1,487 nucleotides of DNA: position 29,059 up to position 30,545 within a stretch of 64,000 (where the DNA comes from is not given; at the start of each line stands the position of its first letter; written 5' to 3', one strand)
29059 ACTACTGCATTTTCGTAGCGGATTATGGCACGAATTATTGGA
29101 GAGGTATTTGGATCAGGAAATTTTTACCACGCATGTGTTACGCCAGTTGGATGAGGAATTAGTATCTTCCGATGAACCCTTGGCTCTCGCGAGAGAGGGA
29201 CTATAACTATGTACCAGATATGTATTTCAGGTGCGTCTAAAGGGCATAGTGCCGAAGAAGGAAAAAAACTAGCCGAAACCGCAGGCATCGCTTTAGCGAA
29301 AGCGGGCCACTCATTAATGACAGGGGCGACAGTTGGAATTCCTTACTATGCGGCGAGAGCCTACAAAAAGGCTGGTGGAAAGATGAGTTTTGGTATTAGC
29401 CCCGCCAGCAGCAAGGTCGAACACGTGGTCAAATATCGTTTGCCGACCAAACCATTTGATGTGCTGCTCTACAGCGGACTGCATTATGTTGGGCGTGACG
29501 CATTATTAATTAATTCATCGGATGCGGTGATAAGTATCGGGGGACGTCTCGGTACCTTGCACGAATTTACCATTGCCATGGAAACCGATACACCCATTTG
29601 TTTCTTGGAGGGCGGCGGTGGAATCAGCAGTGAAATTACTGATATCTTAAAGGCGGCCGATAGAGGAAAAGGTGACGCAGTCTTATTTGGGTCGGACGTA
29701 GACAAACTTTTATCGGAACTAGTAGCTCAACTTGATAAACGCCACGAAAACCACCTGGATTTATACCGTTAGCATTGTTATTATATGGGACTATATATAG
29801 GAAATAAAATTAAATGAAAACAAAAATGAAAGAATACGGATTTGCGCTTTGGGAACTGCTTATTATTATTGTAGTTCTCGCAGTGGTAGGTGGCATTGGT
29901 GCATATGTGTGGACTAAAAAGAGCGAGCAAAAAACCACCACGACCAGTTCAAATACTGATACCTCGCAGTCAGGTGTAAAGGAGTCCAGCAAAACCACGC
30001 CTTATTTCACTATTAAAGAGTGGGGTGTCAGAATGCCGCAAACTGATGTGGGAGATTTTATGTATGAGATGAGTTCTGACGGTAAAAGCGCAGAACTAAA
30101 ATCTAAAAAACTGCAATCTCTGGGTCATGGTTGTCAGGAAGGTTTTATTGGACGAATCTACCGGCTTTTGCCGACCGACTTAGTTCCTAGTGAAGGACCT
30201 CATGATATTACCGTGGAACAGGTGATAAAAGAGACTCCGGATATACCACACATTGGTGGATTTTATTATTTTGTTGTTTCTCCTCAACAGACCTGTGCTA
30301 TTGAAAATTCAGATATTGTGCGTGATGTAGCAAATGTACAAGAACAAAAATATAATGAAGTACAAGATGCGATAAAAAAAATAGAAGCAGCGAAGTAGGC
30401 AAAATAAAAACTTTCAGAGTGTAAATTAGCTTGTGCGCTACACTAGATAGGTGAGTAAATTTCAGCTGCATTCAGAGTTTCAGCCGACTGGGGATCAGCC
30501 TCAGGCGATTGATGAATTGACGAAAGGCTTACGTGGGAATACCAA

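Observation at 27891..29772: Self-contained two-gene unit: an unrecognisable 418-aa protein coupled to a LOG/SLOG-type Rossmann protein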

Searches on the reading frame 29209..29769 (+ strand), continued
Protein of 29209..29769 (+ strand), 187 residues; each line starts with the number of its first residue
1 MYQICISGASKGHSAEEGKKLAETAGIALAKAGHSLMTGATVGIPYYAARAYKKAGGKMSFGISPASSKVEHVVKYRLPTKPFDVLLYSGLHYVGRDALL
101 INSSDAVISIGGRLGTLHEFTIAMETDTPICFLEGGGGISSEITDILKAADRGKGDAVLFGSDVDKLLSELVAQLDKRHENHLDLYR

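Call 79: find_related_loci(query=A2, collection=metagenome_contigs, flank=4000)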
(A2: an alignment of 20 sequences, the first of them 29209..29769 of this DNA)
Query A2 (187 aa) in metagenome_contigs; peptide patterns used: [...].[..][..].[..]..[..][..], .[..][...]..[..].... (x = any residue, [..] = any of these).
600 stretches matched a pattern (row limit reached: there are more); 502 encode a relative of the query (tblastn E <= 1e-3); the best 80 are kept; 80 distinct loci.
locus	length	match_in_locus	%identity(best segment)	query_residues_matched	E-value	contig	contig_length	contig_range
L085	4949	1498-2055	68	1-186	5e-85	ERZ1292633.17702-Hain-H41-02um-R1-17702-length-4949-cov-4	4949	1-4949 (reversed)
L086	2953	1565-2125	70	1-187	1e-86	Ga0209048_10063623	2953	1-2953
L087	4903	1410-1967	68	1-186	1e-84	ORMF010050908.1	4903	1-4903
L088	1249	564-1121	70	1-186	9e-91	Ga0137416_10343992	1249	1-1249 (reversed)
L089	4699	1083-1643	66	1-187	4e-84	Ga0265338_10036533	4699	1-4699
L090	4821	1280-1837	69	1-186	9e-84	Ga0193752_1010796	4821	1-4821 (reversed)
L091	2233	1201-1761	67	1-187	1e-86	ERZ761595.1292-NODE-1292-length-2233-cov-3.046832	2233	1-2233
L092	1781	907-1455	70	1-183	7e-88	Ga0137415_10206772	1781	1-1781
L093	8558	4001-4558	67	1-186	3e-83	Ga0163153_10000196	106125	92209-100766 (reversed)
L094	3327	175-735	67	1-187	5e-84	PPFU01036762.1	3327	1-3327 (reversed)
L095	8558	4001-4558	67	1-186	3e-83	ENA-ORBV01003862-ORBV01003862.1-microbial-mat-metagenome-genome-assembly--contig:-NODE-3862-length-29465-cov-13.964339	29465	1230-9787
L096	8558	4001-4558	68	1-186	3e-83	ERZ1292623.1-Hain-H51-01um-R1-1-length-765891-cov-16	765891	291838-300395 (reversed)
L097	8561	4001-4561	66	1-187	4e-83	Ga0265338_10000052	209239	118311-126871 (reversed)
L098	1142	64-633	66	2-187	3e-89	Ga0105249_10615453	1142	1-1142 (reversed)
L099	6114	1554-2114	67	1-187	5e-83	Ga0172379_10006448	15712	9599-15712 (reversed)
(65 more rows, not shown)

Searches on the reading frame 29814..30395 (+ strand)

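Call 3: search_protein_families(library=pfam, proteins=[window:29814-30395:+], max_evalue=1)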
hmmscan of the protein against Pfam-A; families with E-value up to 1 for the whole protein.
window:29814-30395:+ (194 aa): 6 families
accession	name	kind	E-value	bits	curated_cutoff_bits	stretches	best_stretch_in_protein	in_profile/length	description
PF14221.11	DUF4330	-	0.027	15.1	27.6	1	15-51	19-55/167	Domain of unknown function (DUF4330)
PF17359.7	DUF5385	-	0.029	14.4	25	1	16-61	7-51/217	Family of unknown function (DUF5385)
PF25686.1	Betaherpes_U91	-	0.056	13.3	27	1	9-50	12-53/157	Betaherpesvirus U91 protein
PF07963.17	N_methyl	-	0.058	13.4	21.2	1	5-28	2-25/27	Prokaryotic N-terminal methylation motif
PF17093.10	PBP_N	-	0.066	13.7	30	1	2-41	76-116/138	Penicillin-binding protein N-terminus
PF03896.21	TRAP_alpha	-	0.085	12.5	24.7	1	14-52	127-169/180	Translocon-associated protein (TRAP), alpha subunit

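Call 62: search_protein_families(library=ncbifam, proteins=[window:29814-30395:+], max_evalue=0.001)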
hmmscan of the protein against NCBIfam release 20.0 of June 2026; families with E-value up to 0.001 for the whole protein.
window:29814-30395:+ (194 aa): 2 families
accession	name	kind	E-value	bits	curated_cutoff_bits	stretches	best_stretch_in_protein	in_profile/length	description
NF042931.1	SAG1386_EF1546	equivalog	1.5e-05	25.1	80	1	15-62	33-81/158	SAG1386/EF1546 family surface-associated protein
NF007800.0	PRK10506.1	equivalog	0.0006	19.7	158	1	4-41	5-42/163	prepilin peptidase-dependent protein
